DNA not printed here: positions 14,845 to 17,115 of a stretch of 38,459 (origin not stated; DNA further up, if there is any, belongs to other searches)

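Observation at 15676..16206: Hook protein FlgE contains two copies of a module that is also used by the flagellin and by an orphan protein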

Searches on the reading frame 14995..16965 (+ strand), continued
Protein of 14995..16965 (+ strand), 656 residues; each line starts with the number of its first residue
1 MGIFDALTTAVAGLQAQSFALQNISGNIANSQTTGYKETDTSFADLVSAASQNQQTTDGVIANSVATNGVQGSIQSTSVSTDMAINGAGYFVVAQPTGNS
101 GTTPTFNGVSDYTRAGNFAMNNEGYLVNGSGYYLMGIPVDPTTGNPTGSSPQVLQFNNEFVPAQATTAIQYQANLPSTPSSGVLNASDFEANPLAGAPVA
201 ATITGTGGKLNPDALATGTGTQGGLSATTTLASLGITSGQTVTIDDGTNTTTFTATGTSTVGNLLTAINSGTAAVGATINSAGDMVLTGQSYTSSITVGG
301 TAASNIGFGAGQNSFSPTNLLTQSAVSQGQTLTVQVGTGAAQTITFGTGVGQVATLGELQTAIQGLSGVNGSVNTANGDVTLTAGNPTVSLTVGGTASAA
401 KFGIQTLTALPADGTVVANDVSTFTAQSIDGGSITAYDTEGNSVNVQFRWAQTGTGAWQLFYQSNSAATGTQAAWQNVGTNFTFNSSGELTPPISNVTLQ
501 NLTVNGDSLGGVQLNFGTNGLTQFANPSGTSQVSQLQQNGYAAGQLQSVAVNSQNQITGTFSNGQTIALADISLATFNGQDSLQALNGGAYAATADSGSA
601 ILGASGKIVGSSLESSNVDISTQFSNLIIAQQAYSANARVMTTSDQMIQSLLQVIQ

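Call 35: fold_search(model_id=the predicted structure, library=pdb)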
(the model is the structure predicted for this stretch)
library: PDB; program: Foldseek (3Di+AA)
matches with E <= 10: 334; with E <= 0.001: 21
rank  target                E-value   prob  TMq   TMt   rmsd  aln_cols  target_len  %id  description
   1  5jxl                  2.5e-20  1.00  0.35  0.28  31.1       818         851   19  Cryo-EM structure of the flagellar hook of Campylobacter jejuni (released 2016-11-16)
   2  5az4_A                7.0e-17  1.00  0.27  0.25  21.3       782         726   15  Crystal structure of a 79KDa fragment of FlgE, the hook protein from Campylobacter jejuni (released 2016-10-05)
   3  8z5y_D                1.7e-15  1.00  0.29  0.40  26.3       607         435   16  Cryo-EM structure of the L-hook of the polar flagellum (released 2025-10-22)
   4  7cbm_DA               3.4e-15  1.00  0.32  0.48  26.8       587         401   18  Cryo-EM structure of the flagellar distal rod with partial hook from Salmonella (released 2021-04-28)
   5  5npy                  4.6e-15  1.00  0.30  0.39  15.7       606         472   15  Crystal structure of Helicobacter pylori flagellar hook protein FlgE2 (released 2017-11-15)
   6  3a69                  9.4e-15  1.00  0.32  0.54  27.5       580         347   17  Atomic model of the bacterial flagellar hook based on docking an X-ray derived structure and terminal two alpha-helices  (released 2009-12-15)
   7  6k9q_Q                1.1e-13  1.00  0.36  0.56  25.8       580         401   17  Structure of the native supercoiled hook as a universal joint (released 2020-02-12)
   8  1wlg_A                1.4e-13  1.00  0.34  0.71  14.5       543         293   16  Crystal structure of FlgE31, a major fragment of the hook protein (released 2004-11-02)
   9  9go6_1                1.9e-13  1.00  0.35  0.53  27.1       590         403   18  Salmonella hook-filament junction complex (released 2025-04-09)
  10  6jzt_A                2.4e-13  1.00  0.32  0.48  27.7       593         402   18  Structure of the bacterial flagellar hook from Salmonella typhimurium (released 2019-07-17)
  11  9u7y_FB               1.9e-12  1.00  0.29  0.49  21.1       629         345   18  Structure of the tip region of the intial complex in bacterial flagellar filament assembly at 3.68 angstroms resoluti (released 2026-04-01)
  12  9u7y_FC               2.8e-12  1.00  0.33  0.61  13.3       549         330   16  Structure of the tip region of the intial complex in bacterial flagellar filament assembly at 3.68 angstroms resoluti (released 2026-04-01)
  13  9u7y_FE               5.8e-12  1.00  0.32  0.54  22.2       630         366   18  Structure of the tip region of the intial complex in bacterial flagellar filament assembly at 3.68 angstroms resoluti (released 2026-04-01)
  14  9u7y_FI               3.6e-11  1.00  0.31  0.52   9.0       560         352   18  Structure of the tip region of the intial complex in bacterial flagellar filament assembly at 3.68 angstroms resoluti (released 2026-04-01)
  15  9u7y_FA               5.5e-11  1.00  0.31  0.51  11.6       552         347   16  Structure of the tip region of the intial complex in bacterial flagellar filament assembly at 3.68 angstroms resoluti (released 2026-04-01)
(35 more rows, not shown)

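Call 38: search_protein_families(library=ncbifam, proteins=[window:14995-16965:+], max_evalue=0.001)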
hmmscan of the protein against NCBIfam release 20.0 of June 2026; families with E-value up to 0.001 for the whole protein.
window:14995-16965:+ (656 aa): 24 families
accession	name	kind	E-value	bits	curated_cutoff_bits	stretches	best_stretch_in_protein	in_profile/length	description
NF004242.0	PRK05682.2-1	equivalog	3.1e-85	286.5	365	2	381-656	139-422/422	flagellar hook protein FlgE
TIGR03506.1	FlgEFG_subfam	subfamily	2.4e-72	244.6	70.25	2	6-305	2-256/351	flagellar hook-basal body complex protein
NF004238.1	PRK05682.1-1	equivalog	2.1e-65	221.6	400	2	400-654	157-413/414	flagellar hook protein FlgE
NF004243.1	PRK05682.2-2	equivalog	8.3e-60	203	801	2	1-306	1-305/420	flagellar hook protein FlgE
NF005286.1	PRK06803.1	equivalog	2.6e-50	171.7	467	2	389-655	135-402/402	flagellar hook protein FlgE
NF004241.1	PRK05682.1-5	equivalog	1.3e-49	169.6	469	2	433-655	194-445/446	flagellar hook protein FlgE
NF040922.1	flgE_Caulobact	equivalog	1.4e-46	159.6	750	1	1-654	1-503/505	flagellar hook protein FlgE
TIGR02489.1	flgE_epsilon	equivalog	1.6e-43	149.3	412.85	2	431-656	484-719/719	flagellar hook protein FlgE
NF004240.1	PRK05682.1-4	equivalog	2.8e-43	148.8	472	2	9-186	5-179/443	flagellar hook protein FlgE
TIGR02490.1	flgF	equivalog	5e-39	134.1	178.5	1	9-634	3-217/218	flagellar basal-body rod protein FlgF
NF004495.0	PRK05841.1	equivalog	5.2e-32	111.1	857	2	5-140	3-150/603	flagellar hook protein FlgE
NF009278.1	PRK12636.1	equivalog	5.5e-31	108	350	2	520-653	122-260/263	flagellar basal body rod protein FlgG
TIGR02488.1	flgG_G_neg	equivalog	9.8e-30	103.9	252.75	2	6-135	1-135/259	flagellar basal-body rod protein FlgG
NF009279.0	PRK12637.1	equivalog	1.2e-28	100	663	2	399-653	217-471/473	flagellar hook protein FlgE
NF009456.0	PRK12816.1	equivalog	6.9e-24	84.9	416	2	6-135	4-137/264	flagellar basal body rod protein FlgG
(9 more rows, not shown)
